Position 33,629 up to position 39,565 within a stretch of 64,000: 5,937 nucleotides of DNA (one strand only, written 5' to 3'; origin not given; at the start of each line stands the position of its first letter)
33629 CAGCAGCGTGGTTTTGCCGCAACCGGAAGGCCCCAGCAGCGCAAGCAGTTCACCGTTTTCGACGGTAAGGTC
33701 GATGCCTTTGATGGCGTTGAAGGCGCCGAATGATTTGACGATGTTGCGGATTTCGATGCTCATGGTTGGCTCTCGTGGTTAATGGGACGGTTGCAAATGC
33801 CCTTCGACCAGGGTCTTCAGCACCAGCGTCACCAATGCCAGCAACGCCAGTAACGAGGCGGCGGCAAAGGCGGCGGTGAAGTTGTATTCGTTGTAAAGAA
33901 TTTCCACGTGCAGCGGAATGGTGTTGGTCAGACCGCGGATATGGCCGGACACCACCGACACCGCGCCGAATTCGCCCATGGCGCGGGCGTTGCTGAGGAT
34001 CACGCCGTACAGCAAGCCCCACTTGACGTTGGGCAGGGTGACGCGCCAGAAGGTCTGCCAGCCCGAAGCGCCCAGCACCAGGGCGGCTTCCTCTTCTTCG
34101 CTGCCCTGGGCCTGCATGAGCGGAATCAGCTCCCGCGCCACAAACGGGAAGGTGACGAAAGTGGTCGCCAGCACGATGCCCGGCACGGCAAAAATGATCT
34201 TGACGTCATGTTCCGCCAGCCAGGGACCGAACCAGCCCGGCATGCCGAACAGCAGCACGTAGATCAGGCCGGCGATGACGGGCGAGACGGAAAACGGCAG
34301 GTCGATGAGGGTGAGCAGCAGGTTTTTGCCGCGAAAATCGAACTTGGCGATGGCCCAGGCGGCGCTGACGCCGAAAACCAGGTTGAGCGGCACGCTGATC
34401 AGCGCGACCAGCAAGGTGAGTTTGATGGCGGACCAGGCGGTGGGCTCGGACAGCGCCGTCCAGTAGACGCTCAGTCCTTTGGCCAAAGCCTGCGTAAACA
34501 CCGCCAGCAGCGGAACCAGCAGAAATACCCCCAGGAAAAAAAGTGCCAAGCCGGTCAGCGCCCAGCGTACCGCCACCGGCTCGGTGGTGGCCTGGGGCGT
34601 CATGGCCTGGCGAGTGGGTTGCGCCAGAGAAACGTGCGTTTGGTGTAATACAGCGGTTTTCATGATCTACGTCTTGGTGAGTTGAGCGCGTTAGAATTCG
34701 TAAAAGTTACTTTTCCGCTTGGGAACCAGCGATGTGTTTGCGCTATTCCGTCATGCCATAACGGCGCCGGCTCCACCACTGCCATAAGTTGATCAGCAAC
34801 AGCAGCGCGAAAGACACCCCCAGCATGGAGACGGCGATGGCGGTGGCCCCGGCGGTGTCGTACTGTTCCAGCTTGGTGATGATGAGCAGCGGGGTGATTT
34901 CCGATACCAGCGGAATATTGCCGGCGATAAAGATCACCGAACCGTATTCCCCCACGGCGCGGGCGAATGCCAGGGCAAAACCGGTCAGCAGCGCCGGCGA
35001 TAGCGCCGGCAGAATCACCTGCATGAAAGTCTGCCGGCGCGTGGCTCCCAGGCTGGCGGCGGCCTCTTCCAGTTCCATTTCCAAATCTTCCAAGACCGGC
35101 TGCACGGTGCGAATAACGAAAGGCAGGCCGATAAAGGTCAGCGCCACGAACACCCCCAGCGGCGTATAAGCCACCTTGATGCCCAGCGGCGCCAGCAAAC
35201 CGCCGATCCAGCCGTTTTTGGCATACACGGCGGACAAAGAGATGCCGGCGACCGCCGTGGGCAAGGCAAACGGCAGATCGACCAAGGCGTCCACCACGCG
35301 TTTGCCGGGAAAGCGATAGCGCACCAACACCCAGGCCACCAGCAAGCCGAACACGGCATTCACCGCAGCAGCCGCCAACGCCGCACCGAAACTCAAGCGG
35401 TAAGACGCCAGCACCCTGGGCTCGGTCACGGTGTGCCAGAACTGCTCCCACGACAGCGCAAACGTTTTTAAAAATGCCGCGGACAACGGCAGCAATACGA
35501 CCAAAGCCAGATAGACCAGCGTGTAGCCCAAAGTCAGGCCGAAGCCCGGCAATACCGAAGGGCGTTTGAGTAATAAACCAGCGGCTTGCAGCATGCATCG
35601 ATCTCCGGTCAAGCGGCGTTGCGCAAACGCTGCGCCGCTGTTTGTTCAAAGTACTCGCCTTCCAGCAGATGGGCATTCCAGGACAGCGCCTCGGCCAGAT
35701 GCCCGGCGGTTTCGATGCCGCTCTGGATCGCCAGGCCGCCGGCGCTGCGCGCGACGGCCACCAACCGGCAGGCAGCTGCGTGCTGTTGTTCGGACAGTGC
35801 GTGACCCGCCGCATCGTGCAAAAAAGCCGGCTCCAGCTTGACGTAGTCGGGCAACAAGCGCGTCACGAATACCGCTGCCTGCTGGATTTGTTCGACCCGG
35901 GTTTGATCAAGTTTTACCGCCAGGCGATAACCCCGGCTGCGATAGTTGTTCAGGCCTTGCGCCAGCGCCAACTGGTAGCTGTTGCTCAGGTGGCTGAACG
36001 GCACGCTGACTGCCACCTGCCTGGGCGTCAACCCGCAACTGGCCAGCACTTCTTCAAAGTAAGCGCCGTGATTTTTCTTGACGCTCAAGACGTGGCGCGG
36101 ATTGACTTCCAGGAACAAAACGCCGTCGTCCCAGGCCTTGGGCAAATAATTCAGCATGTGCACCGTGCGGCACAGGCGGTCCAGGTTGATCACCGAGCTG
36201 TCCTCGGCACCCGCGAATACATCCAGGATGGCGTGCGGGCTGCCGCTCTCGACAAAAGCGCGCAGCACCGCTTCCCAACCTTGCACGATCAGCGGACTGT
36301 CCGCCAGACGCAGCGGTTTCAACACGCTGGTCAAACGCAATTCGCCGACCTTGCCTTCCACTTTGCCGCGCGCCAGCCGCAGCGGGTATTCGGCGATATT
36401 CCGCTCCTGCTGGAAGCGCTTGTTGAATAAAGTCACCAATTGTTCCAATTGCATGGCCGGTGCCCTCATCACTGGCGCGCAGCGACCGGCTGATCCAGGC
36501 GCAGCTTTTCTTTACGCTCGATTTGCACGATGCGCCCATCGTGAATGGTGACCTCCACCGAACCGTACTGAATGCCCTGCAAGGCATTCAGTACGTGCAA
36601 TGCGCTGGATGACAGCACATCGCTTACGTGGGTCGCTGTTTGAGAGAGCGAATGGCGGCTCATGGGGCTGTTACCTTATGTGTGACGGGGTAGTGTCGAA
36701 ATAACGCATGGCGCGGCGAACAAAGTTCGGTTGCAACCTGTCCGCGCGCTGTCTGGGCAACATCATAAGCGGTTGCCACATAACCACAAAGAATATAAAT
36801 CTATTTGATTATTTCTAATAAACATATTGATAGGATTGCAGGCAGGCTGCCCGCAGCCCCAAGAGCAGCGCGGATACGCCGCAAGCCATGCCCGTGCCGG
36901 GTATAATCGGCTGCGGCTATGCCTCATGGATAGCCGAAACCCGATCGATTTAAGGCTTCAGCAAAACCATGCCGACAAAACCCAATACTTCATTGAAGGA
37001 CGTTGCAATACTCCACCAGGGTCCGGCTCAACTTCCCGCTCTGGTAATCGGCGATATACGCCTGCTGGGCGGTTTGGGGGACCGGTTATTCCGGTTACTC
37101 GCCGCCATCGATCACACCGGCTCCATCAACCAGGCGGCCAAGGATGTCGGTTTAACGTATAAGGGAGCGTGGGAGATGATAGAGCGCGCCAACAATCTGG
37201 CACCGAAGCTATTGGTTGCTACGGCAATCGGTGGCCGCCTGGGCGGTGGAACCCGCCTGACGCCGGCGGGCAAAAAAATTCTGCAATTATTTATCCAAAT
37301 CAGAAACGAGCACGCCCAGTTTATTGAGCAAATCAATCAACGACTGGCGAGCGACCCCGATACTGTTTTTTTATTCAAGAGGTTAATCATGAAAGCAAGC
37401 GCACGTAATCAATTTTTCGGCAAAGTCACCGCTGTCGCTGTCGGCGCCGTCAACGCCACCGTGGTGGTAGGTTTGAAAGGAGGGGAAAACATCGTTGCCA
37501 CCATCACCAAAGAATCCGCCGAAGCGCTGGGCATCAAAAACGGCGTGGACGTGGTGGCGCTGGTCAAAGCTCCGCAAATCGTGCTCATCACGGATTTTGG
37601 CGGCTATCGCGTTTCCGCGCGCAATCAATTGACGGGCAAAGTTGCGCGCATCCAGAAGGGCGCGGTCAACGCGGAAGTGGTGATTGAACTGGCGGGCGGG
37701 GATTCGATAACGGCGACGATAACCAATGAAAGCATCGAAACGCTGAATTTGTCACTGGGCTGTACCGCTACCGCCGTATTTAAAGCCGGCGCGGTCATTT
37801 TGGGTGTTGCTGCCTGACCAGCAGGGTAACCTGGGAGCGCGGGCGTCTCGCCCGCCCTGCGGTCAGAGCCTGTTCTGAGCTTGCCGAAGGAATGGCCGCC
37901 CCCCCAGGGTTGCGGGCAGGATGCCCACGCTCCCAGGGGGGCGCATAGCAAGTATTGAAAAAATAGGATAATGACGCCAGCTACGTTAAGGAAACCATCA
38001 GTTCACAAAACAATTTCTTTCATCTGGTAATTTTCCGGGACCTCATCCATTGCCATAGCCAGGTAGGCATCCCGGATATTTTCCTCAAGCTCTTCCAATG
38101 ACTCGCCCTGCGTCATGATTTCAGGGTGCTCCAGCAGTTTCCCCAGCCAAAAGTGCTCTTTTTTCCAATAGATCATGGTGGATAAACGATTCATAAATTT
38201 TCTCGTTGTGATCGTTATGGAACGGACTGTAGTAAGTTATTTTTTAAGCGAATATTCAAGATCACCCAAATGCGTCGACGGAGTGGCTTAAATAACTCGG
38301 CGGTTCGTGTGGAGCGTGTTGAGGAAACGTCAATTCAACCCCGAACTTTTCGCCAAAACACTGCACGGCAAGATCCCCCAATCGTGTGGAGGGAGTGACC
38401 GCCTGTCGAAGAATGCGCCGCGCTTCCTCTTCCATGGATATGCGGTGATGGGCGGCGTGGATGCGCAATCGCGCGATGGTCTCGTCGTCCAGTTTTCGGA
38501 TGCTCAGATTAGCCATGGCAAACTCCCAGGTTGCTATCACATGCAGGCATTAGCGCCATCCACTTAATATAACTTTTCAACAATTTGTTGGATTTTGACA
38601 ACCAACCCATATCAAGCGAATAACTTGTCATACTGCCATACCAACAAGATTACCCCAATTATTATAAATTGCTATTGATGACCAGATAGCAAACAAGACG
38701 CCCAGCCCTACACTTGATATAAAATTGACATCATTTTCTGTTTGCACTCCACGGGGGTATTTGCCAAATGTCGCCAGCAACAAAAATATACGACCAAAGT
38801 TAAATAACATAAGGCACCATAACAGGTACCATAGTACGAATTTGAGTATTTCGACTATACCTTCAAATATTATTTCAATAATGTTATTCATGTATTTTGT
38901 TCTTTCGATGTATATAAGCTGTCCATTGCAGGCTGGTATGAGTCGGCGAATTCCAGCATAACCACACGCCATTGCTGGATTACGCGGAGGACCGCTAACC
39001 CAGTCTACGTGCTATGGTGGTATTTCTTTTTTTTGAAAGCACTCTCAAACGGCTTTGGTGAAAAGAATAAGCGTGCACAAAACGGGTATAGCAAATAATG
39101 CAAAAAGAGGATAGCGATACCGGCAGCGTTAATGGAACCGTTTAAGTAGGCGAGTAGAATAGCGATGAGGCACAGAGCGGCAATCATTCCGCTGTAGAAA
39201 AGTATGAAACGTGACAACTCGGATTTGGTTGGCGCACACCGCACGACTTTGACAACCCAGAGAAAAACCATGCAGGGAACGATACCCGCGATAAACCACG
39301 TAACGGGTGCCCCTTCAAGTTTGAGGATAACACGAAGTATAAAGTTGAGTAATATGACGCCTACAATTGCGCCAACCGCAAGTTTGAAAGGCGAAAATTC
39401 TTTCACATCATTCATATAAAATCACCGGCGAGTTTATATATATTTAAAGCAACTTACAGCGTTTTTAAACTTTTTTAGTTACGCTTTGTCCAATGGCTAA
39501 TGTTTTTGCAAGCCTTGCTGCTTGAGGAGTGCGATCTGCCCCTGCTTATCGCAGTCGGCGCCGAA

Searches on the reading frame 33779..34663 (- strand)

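Call 99: search_protein_families(library=pfam, proteins=[window:33779-34663:-], max_evalue=0.0001)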
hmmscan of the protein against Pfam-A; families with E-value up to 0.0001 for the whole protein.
window:33779-34663:- (294 aa): 1 family
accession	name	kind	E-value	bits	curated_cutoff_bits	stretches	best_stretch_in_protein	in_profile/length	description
PF00528.27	BPD_transp_1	-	6.5e-15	55.8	26.4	1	96-287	3-179/184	Binding-protein-dependent transport system inner membrane component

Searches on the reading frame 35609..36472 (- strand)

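Call 55: search_protein_families(library=pfam, proteins=[window:35609-36472:-], max_evalue=0.001)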
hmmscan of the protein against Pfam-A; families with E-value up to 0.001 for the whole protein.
window:35609-36472:- (287 aa): 1 family
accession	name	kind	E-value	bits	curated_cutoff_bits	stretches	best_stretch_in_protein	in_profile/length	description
PF00563.25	EAL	-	2.3e-07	30.9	31.3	1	83-276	48-234/236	EAL domain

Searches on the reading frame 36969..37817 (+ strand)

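Call 96: search_protein_families(library=ncbifam, proteins=[window:36969-37817:+], max_evalue=0.01)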
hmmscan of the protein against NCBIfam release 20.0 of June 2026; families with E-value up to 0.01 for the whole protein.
window:36969-37817:+ (282 aa): 8 families
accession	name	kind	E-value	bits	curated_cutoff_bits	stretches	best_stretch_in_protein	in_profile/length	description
NF007957.0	PRK10676.1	equivalog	3.6e-48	164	369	1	39-279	20-260/263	molybdenum-dependent transcriptional regulator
TIGR00638.1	Mop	subfamily_domain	4.7e-42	141.9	55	2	213-280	1-68/70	molybdenum-pterin binding domain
TIGR00637.1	ModE_repress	subfamily_domain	5.5e-25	87.3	98.5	1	37-130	3-96/100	ModE molybdate transport repressor domain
TIGR02142.1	modC_ABC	equivalog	7.3e-13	48.5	285.05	2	123-202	272-350/353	molybdenum ABC transporter ATP-binding protein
NF040840.2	tungstate_WtpC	equivalog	4.5e-11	42.6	440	2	126-204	269-344/347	tungstate ABC transporter ATP-binding protein WtpC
NF008355.0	PRK11144.1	equivalog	1.8e-05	23.9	434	0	124-202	271-348/353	molybdenum ABC transporter ATP-binding protein ModC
TIGR02609.1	doc_partner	hypoth_equivalog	0.0014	19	55.9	0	174-206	9-40/74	putative addiction module antidote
NF045990.1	TransRegCbbRRhodb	equivalog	0.0017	17.4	450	1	41-124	11-91/304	LysR family regulator CbbR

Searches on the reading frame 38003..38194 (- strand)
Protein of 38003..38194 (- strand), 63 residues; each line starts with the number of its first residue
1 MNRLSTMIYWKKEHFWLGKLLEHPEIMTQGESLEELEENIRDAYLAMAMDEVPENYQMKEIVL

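Call 3: search_protein_families(library=pfam, proteins=[window:38003-38194:-], max_evalue=1)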
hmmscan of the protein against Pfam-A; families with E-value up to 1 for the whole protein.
window:38003-38194:- (63 aa): 1 family
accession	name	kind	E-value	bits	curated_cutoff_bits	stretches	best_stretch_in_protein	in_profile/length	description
PF19131.5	DUF5814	-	0.1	12.7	25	1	25-50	33-58/148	Family of unknown function (DUF5814)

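Call 96: search_protein_families(library=ncbifam, proteins=[window:38003-38194:-], max_evalue=0.01)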
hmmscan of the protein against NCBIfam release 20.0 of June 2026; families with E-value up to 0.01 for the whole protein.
window:38003-38194:- (63 aa): 0 families

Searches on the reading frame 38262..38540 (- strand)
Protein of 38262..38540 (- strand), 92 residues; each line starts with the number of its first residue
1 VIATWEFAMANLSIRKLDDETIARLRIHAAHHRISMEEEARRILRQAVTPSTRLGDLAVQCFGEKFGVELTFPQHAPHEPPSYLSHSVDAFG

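Call 3: search_protein_families(library=pfam, proteins=[window:38262-38540:-], max_evalue=1)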
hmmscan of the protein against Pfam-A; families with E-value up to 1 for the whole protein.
window:38262-38540:- (92 aa): 1 family
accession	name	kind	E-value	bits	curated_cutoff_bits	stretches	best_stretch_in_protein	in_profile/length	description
PF22513.2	FitA-like_RHH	-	2e-15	56.9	27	1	10-48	1-39/39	Antitoxin FitA-like, ribbon-helix-helix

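Call 96: search_protein_families(library=ncbifam, proteins=[window:38262-38540:-], max_evalue=0.01)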
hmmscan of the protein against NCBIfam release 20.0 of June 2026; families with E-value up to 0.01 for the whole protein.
window:38262-38540:- (92 aa): 1 family
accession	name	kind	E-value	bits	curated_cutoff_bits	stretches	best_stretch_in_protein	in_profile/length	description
NF050181.1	TA_anti_VapB_Myco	equivalog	0.00067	20.1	60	1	9-51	1-43/72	type II toxin-antitoxin system VapB family antitoxin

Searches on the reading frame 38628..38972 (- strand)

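Call 3: search_protein_families(library=pfam, proteins=[window:38628-38972:-], max_evalue=1)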
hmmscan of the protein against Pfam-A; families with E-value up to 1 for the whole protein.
window:38628-38972:- (114 aa): 0 families

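Call 4: search_protein_families(library=padloc, proteins=[window:38628-38972:-], max_evalue=1)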
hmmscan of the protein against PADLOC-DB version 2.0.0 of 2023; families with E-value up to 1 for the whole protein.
window:38628-38972:- (114 aa): 0 families

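Call 5: search_protein_families(library=ncbifam, proteins=[window:38628-38972:-], max_evalue=1)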
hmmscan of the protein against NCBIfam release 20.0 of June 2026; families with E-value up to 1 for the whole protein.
window:38628-38972:- (114 aa): 1 family
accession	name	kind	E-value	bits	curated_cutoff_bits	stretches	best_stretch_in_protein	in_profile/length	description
TIGR00377.1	ant_ant_sig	superfamily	0.14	12.1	53.45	1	79-99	50-70/108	anti-sigma factor antagonist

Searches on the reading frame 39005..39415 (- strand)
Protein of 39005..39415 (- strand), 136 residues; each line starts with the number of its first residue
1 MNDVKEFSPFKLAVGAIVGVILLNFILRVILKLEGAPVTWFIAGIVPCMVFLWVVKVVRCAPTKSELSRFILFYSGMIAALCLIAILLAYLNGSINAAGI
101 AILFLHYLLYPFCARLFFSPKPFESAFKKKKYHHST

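Call 3: search_protein_families(library=pfam, proteins=[window:39005-39415:-], max_evalue=1)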
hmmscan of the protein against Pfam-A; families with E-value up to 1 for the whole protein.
window:39005-39415:- (136 aa): 1 family
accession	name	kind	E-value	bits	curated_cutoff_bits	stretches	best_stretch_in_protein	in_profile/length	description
PF11174.13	DUF2970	-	0.87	9.9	27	0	2-31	23-52/56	Protein of unknown function (DUF2970)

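Call 4: search_protein_families(library=padloc, proteins=[window:39005-39415:-], max_evalue=1)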
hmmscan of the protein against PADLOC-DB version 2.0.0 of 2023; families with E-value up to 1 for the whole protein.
window:39005-39415:- (136 aa): 0 families

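Call 5: search_protein_families(library=ncbifam, proteins=[window:39005-39415:-], max_evalue=1)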
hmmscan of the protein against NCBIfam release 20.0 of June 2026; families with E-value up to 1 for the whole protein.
window:39005-39415:- (136 aa): 1 family
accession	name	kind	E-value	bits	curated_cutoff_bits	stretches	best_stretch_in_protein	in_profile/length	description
NF041805.1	daptide_Mpa1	equivalog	0.25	10.9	40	1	73-88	25-40/44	MpaA1 family daptide-type RiPP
